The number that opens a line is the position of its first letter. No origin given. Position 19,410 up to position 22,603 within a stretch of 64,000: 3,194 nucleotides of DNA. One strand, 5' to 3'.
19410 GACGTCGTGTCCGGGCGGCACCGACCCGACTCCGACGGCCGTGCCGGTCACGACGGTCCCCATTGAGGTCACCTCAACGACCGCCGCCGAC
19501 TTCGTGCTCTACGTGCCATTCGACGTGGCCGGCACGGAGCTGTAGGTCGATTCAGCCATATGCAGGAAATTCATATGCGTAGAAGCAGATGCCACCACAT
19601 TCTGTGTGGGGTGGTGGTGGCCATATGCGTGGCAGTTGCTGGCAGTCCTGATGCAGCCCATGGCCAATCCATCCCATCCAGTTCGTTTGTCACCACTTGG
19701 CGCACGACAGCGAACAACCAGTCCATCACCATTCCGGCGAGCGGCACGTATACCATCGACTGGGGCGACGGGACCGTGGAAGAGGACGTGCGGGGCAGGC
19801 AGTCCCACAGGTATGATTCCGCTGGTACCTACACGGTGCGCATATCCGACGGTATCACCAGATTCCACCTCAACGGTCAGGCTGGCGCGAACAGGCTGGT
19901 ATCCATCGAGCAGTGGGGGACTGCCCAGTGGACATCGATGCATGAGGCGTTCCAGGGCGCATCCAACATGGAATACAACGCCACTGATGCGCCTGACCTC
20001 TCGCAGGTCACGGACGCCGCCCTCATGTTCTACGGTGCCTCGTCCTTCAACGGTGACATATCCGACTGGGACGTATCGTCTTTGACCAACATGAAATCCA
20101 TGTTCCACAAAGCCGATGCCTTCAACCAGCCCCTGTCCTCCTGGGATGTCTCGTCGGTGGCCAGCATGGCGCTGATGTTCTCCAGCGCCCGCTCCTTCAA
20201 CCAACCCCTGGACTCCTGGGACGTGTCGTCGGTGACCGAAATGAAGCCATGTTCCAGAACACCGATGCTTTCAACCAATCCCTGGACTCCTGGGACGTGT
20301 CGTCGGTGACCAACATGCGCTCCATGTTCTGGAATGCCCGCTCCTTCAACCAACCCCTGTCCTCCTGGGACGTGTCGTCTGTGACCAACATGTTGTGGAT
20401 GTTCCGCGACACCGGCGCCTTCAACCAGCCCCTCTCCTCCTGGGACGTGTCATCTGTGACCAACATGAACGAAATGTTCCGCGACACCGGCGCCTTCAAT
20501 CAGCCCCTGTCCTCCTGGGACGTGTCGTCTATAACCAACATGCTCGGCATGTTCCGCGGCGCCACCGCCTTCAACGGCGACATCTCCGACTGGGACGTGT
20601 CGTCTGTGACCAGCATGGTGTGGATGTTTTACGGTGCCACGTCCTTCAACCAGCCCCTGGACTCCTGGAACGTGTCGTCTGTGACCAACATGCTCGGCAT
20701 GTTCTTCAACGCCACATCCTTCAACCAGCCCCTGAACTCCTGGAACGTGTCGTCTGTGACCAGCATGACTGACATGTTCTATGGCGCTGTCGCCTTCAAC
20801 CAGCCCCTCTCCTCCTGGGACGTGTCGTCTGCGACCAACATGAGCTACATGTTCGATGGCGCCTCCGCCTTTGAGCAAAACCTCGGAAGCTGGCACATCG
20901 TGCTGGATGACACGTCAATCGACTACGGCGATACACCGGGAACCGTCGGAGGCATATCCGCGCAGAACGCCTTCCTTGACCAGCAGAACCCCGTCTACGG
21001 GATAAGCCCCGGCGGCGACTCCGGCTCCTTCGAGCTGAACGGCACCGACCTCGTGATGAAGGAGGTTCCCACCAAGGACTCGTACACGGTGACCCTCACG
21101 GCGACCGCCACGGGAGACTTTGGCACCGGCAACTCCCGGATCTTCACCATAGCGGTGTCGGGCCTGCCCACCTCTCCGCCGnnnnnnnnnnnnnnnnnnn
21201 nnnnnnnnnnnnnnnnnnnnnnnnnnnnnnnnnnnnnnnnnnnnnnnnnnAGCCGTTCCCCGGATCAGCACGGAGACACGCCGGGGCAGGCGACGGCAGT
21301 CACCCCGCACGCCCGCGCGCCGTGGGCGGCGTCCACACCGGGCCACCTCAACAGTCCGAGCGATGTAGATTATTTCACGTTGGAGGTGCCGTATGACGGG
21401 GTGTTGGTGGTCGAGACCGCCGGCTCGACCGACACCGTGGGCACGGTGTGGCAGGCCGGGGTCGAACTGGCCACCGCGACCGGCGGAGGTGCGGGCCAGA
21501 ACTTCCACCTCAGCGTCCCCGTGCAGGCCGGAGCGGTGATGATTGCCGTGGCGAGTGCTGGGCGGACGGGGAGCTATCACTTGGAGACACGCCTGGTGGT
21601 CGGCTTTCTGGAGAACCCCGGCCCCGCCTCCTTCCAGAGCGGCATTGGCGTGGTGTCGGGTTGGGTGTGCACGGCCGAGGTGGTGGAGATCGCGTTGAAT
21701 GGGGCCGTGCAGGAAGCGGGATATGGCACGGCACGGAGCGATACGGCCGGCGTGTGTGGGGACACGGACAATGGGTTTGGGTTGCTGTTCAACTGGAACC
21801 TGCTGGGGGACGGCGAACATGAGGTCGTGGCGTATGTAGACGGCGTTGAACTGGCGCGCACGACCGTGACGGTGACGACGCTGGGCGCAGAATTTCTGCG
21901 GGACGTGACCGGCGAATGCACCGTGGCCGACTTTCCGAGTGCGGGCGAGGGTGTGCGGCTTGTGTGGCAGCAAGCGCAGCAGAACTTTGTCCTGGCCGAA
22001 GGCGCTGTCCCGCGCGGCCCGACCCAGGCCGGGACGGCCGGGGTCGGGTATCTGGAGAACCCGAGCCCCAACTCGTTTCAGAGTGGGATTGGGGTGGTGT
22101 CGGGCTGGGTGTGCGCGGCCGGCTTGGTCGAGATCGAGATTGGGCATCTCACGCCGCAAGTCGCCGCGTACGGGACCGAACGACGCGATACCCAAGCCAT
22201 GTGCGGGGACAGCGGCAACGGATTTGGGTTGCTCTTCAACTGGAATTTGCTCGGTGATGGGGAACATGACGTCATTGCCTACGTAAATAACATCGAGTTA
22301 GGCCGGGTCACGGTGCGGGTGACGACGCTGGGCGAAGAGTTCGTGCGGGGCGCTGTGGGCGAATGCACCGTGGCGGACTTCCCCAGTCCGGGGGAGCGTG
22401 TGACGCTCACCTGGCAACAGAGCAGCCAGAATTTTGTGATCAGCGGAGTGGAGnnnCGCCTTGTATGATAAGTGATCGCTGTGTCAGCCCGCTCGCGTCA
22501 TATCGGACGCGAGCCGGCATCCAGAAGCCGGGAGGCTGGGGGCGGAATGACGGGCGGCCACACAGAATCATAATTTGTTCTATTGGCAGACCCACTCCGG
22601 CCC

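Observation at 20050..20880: DUF285-type 26-aa repeat array (78-bp units, near-identical DNA) with a 1-nt deletion splitting the gene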

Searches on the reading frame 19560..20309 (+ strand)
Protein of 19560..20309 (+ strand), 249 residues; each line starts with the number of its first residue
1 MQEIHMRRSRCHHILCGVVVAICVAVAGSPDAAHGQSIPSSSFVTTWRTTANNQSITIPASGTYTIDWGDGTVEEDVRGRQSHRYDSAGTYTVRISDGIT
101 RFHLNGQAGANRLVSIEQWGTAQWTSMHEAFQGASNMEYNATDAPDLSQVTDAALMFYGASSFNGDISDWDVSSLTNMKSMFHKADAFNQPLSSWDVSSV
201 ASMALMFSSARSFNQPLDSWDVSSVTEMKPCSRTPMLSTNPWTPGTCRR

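Call 13: find_encoding_contigs(protein=window:19560-20309:+, flank=10000, max_places=6)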
Protein window:19560-20309:+ (249 aa): no gene with exactly this product is on record in the collection.

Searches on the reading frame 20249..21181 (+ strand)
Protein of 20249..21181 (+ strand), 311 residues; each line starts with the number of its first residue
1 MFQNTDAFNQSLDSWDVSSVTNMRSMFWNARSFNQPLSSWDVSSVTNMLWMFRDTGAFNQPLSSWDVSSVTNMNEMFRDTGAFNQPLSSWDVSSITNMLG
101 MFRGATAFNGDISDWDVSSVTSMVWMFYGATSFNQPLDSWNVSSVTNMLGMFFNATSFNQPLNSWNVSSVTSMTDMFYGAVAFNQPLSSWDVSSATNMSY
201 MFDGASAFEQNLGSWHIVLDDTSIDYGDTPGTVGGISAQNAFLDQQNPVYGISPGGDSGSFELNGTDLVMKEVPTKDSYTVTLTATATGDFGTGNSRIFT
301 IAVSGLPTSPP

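Call 75: predict_structure(alignment_id=A3)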
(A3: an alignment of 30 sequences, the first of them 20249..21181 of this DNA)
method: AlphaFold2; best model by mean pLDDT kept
length: 311 residues; sequences in the alignment: 30
mean_pLDDT: 94.4   pTM: 0.88
mean pLDDT of the five models: 94.4, 93.9, 92.8, 92.1, 90.0
residues with pLDDT >= 90: 282; 70-90: 20; 50-70: 8; < 50: 1
segments of 3 or more residues with pLDDT < 50: none
pLDDT, mean of each block of 10 residues (from residue 1): 85 93 96 95 97 96 97 97 96 96 98 97 98 98 98 98 98 97 95 96 92 95 96 97 91 96 97 95 82 84 83 46
secondary structure, 60 per line:
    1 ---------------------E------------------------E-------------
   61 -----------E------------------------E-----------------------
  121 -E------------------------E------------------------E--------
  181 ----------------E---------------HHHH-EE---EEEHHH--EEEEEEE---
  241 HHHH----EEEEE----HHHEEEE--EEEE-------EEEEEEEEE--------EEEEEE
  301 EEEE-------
elements in order: H213-216 E223-225 E231-237 H241-244 E249-253 E261-264 E267-270 E278-286 E295-304
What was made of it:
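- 20903..21169 (+): Ig-like (cadherin-EC-like) beta-sandwich domain that follows the solenoid. Homology to the autotransporter-type DUF285 family ends here (............). AF2 strands 223-304 (call 75).
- On Leucine-rich-repeat solenoid fold (LRR superfamily, BspA-like): AF2 pLDDT 94.4 and pTM 0.88, with one strand every 25 residues (call 75).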

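Call 77: fold_search(model_id=the predicted structure, library=pdb)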
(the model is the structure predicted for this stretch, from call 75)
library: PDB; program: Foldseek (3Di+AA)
matches with E <= 10: 707; with E <= 0.001: 11
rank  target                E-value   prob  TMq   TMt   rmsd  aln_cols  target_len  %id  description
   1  1o6v_A                4.9e-05  0.82  0.15  0.13  18.6       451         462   10  Internalin (INLA, Listeria monocytogenes) - functional domain, uncomplexed (released 2002-12-23)
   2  1o6s_A                5.6e-05  1.00  0.25  0.19  13.1       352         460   12  Internalin (Listeria monocytogenes) / E-Cadherin (human) Recognition Complex (released 2002-12-13)
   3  8h64_G                7.2e-05  0.96  0.21  0.16  14.2       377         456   13  Crystal structure of Internalin A from Listeria monocytogenes with nanobody VHH24 bound (released 2023-10-04)
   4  2omw_A                1.2e-04  0.75  0.17  0.12  18.1       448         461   10  Crystal structure of InlA S192N Y369S/mEC1 complex (released 2007-06-05)
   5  2omx_A                1.2e-04  0.72  0.17  0.13  17.8       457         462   10  Crystal structure of InlA S192N G194S+S/hEC1 complex (released 2007-08-28)
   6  8h64_C                1.4e-04  0.90  0.19  0.14  14.9       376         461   12  Crystal structure of Internalin A from Listeria monocytogenes with nanobody VHH24 bound (released 2023-10-04)
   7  2omy_A                2.7e-04  0.69  0.17  0.13  17.5       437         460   10  Crystal structure of InlA S192N/hEC1 complex (released 2007-06-05)
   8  2omu_A                2.7e-04  0.69  0.16  0.12  18.2       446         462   10  Crystal structure of InlA G194S+S Y369S/hEC1 complex (released 2007-08-28)
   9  8h64_A                2.9e-04  0.87  0.20  0.15  15.2       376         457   12  Crystal structure of Internalin A from Listeria monocytogenes with nanobody VHH24 bound (released 2023-10-04)
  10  2omz_A                3.5e-04  0.69  0.18  0.13  17.6       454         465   10  Crystal structure of InlA Y369A/hEC1 complex (released 2007-08-28)
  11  2omv_A                4.5e-04  0.87  0.20  0.16  14.7       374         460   13  Crystal structure of InlA S192N Y369S/hEC1 complex (released 2007-06-05)
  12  2wqw_A                5.8e-03  0.57  0.18  0.19  14.9       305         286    8  DOUBLE-DISULFIDE CROSS-LINKED CRYSTAL DIMER of the Listeria monocytogenes InlB internalin domain (released 2009-11-10)
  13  9qr4_A                9.5e-03  0.30  0.18  0.16  15.4       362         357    7  InlB392_T336Y: T336Y variant of Listeria monocytogenes InlB (internalin B) residues 36-392 (released 2025-12-03)
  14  4aw4_B                9.9e-03  0.96  0.30  0.30  10.5       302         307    5  Engineered variant of Listeria monocytogenes InlB internalin domain with an additional leucine rich repeat inserted (released 2012-08-15)
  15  5hl3                  9.9e-03  0.80  0.27  0.24  12.7       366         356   12  Crystal structure of Listeria monocytogenes InlP (released 2017-01-18)
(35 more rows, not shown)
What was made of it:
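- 20903..21169 (+): Foldseek matches to cadherin EC domains at probability 1.0 (call 77).
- The C-terminal Ig-like domain matches cadherin EC domains (call 77).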

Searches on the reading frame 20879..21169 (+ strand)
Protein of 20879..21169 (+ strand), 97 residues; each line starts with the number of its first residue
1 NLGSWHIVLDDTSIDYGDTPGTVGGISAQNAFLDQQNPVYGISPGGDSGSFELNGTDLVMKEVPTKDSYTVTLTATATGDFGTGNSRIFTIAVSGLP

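Call 34: search_protein_families(library=pfam, proteins=[window:20879-21169:+], max_evalue=10)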
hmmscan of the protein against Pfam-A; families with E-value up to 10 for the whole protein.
seq(97 aa): 0 families

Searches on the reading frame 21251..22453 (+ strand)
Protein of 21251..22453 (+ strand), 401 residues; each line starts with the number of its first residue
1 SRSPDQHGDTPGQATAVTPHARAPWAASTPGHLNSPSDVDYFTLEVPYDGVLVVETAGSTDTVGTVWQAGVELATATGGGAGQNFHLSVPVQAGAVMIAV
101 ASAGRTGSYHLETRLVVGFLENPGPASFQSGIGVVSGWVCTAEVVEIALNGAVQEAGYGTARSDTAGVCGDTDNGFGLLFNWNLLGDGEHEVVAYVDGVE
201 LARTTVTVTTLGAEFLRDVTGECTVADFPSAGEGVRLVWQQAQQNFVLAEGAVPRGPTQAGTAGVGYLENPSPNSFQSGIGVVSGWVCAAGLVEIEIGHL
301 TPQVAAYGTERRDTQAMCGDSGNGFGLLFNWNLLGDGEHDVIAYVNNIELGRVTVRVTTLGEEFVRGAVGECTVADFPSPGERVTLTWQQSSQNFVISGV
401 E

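Call 33: search_solved_structures(query=window:21251-22453:+, max_evalue=1)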
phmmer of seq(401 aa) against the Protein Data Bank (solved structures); distinct sequences matched with E-value up to 1: 0.

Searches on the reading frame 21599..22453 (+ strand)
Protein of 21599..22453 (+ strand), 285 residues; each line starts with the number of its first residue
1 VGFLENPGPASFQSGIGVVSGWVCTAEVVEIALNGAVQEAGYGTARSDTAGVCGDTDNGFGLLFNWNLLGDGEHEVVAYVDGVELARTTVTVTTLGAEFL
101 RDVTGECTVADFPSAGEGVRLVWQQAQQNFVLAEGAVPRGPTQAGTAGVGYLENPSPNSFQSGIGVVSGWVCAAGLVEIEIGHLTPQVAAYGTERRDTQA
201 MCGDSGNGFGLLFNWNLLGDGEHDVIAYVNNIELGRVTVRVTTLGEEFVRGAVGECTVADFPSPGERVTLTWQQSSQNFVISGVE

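Call 35: find_homologous_proteins(query=window:21599-22453:+, max_evalue=0.00001)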
Query seq(285 aa) (285 aa): 1601 proteins with E <= 0.00001 among 5424 candidates; the best 120 are listed.
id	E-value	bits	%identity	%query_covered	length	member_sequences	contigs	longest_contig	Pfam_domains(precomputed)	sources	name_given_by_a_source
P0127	1.1e-165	568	67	100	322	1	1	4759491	-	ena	-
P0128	5.7e-150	517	72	100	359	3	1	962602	-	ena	-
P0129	1.7e-139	482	82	93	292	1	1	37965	-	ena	-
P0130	3.6e-135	468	75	100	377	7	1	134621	-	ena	-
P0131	1.3e-133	463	74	100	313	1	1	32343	-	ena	-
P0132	1.7e-133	463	74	98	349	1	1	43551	-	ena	-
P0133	2.4e-133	462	75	100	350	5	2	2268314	-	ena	-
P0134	2.6e-133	462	74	100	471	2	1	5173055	PF00041.28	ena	-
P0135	3.0e-133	462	74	100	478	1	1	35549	-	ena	-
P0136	6.8e-133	461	73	100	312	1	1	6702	-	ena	-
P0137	7.9e-133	460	74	100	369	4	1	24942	-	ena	-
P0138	8.9e-133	460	73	100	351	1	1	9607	-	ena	-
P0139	1.1e-132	460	74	99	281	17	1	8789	-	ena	-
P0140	3.9e-132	458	75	98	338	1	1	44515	-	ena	-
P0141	4.7e-132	458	74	100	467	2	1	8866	-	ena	-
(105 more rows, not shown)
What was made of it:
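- Many database CTD homologues are short ORFs (call 35).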

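Call 48: predict_structure(alignment_id=A2)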
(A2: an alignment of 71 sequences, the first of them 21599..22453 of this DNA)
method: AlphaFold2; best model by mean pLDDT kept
length: 285 residues; sequences in the alignment: 71
mean_pLDDT: 83.6   pTM: 0.77
mean pLDDT of the five models: 83.6, 73.0, 65.3, 63.0, 57.3
residues with pLDDT >= 90: 107; 70-90: 145; 50-70: 28; < 50: 5
segments of 3 or more residues with pLDDT < 50: none
pLDDT, mean of each block of 10 residues (from residue 1): 80 76 96 94 91 94 89 93 94 78 84 81 73 57 57 72 81 93 92 89 91 87 90 87 75 87 87 76 81
secondary structure, 60 per line:
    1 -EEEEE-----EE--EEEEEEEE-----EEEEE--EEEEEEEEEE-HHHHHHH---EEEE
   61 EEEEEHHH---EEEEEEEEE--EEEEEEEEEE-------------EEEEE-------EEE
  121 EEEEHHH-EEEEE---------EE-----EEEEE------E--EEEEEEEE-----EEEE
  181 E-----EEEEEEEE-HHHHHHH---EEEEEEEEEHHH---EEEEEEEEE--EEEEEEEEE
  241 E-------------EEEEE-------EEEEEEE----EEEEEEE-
elements in order: E2-6 E16-23 E29-33 E36-45 H47-53 E57-65 E72-80 E83-92 E106-110 E118-124 E129-133 E150-154 E164-171 E177-181 E187-194 H196-202 E206-214 E221-229 E232-241 E255-259 E267-273 E278-284
